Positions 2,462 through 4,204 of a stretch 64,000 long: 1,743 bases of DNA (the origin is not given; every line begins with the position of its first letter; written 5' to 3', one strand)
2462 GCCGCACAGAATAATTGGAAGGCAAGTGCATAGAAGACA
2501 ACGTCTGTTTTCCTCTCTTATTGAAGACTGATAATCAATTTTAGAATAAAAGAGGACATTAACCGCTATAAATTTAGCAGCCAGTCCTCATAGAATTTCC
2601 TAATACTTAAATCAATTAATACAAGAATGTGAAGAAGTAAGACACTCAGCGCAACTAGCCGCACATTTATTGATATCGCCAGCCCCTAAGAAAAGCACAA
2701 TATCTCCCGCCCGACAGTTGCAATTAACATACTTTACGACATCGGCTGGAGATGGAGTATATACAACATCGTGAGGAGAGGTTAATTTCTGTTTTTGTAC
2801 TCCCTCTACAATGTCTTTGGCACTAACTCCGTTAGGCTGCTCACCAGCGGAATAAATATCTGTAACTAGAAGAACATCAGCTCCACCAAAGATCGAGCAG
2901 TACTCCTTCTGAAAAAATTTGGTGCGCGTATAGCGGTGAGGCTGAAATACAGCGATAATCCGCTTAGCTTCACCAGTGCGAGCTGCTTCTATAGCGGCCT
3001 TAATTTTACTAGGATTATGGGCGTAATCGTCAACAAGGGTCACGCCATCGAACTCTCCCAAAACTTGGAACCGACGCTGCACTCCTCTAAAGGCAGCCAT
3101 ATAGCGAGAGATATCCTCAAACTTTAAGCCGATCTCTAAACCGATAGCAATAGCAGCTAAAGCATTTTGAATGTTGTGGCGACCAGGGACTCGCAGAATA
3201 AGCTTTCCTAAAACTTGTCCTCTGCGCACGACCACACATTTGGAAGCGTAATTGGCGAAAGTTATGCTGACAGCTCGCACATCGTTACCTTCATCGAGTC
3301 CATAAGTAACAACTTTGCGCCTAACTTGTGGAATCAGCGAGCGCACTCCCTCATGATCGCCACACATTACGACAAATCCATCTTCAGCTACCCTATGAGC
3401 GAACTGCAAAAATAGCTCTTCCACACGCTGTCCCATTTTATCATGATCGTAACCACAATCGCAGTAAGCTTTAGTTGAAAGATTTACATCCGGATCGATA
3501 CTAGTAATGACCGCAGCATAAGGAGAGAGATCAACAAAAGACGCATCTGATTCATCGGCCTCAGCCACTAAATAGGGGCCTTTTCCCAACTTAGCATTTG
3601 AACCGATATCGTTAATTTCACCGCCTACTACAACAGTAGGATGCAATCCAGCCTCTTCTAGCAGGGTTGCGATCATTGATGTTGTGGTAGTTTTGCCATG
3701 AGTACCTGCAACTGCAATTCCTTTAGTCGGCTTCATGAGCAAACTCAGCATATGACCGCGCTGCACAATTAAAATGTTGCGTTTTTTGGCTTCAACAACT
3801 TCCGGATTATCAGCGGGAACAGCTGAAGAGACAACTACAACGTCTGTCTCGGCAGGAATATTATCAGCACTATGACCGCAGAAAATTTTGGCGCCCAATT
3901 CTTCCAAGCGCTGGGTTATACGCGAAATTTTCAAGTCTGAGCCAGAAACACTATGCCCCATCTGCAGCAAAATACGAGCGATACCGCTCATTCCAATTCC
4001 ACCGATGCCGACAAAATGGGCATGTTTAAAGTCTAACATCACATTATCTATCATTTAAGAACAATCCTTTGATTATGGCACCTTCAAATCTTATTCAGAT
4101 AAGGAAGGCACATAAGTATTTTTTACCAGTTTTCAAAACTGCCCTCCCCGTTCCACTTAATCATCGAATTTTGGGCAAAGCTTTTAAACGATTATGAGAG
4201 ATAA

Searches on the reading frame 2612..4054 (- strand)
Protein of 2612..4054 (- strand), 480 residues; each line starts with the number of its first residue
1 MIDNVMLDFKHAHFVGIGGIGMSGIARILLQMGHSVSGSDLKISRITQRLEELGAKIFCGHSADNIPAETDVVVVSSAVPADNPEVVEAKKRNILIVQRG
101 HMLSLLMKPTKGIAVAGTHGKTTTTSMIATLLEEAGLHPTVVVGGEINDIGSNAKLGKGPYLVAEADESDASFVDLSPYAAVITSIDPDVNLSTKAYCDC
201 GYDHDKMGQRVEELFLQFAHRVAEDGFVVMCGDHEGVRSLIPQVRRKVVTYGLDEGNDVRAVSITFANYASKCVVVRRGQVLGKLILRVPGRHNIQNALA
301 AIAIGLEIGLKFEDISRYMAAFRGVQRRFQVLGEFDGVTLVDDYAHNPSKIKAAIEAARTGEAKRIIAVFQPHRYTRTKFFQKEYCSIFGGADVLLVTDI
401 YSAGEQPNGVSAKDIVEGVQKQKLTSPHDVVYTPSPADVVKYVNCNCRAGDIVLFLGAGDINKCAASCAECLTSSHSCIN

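Call 28: search_protein_families(library=pfam, proteins=[window:2612-4051:-], max_evalue=0.0001)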
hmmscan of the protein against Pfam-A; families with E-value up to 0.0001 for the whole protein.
window:2612-4051:- (479 aa): 3 families
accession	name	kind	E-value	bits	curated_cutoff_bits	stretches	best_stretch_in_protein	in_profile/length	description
PF01225.30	Mur_ligase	-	1.1e-29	103.1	21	1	10-107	1-92/95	Mur ligase family, catalytic domain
PF02875.26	Mur_ligase_C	-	1.5e-24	87.6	28.4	1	326-458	1-127/127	Mur ligase, glutamate ligase domain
PF08245.18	Mur_ligase_M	-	3.4e-18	66.8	24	1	114-303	1-199/200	Mur ligase middle domain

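Call 33: find_encoding_contigs(protein=window:2612-4054:-, flank=10000, max_places=1)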
Protein window:2612-4054:- (480 aa): 2 contigs read that carry it; 1 place shown.
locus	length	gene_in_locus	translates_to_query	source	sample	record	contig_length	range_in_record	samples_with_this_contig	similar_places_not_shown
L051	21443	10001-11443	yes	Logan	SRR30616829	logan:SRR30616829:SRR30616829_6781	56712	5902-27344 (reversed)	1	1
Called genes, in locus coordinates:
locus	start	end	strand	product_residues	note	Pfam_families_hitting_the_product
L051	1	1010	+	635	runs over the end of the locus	PF03717:PBP_dimer, PF00905:Transpeptidase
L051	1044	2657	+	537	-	PF01225:Mur_ligase, PF08245:Mur_ligase_M, PF02875:Mur_ligase_C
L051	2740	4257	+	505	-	PF08245:Mur_ligase_M, PF02875:Mur_ligase_C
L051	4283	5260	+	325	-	PF00953:Glycos_transf_4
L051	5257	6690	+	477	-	PF03807:F420_oxidored (weak), PF21377:MurD_N, PF21799:MurD-like_N, PF08245:Mur_ligase_M, PF02875:Mur_ligase_C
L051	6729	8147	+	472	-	PF01098:FTSW_RODA_SPOVE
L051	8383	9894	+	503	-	PF03033:Glyco_transf_28, PF04101:Glyco_tran_28_C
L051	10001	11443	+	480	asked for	PF01225:Mur_ligase, PF08245:Mur_ligase_M, PF02875:Mur_ligase_C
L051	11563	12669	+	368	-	-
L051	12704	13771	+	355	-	PF00753:Lactamase_B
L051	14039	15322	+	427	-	PF00512:HisKA, PF02518:HATPase_c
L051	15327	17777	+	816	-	PF00069:Pkinase, PF07714:PK_Tyr_Ser-Thr, PF13458:Peripla_BP_6, PF01094:ANF_receptor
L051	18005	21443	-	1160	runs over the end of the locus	PF13522:GATase_6 (weak), PF01380:SIS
